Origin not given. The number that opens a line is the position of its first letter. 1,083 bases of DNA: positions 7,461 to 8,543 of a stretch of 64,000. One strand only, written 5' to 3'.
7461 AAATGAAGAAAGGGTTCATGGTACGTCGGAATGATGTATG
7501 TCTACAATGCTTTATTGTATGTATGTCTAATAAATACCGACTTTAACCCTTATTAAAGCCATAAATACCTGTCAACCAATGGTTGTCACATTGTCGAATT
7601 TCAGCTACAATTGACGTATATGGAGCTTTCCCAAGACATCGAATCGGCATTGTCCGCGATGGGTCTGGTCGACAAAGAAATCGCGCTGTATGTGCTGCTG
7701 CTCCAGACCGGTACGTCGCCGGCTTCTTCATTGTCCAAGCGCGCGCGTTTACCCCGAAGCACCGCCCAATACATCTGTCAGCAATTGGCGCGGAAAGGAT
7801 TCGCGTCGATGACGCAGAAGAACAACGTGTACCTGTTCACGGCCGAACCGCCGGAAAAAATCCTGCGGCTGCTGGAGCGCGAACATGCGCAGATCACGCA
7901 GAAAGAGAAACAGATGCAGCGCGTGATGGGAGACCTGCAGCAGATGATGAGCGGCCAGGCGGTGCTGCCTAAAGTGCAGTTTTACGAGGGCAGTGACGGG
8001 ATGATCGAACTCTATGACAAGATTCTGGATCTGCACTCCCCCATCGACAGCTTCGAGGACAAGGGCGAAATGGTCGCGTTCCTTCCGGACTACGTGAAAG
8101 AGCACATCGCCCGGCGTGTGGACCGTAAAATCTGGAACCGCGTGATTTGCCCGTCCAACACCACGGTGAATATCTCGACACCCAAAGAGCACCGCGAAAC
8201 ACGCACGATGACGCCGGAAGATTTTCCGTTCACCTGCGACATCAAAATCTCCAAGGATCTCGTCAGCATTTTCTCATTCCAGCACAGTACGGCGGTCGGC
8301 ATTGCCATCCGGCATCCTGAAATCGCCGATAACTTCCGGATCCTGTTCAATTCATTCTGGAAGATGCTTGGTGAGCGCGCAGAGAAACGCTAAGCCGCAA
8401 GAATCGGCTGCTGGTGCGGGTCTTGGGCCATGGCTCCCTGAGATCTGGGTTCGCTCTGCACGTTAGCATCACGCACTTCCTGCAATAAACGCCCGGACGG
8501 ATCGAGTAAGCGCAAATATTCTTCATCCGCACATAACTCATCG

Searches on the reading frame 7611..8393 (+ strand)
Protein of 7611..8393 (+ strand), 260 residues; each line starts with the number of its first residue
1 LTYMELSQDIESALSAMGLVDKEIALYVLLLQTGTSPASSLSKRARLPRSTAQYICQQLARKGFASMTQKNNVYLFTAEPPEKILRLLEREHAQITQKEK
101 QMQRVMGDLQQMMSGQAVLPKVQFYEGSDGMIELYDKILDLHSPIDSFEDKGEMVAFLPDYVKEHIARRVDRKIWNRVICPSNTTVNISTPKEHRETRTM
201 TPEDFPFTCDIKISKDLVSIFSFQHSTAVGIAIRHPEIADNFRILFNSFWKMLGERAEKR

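Call 21: search_protein_families(library=pfam, proteins=[window:7611-8393:+], max_evalue=1)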
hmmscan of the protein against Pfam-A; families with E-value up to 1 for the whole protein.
window:7611-8393:+ (260 aa): 3 families
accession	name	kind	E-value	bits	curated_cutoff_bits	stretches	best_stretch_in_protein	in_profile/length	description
PF01978.25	TrmB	-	3.8e-10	39.9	25.6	1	14-82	1-68/68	Sugar-specific transcriptional regulator TrmB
PF09339.16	HTH_IclR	-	0.011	15.9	22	1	37-65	20-48/52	IclR helix-turn-helix domain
PF13412.12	HTH_24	-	0.02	14.9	21.9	0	27-64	9-46/48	Winged helix-turn-helix DNA-binding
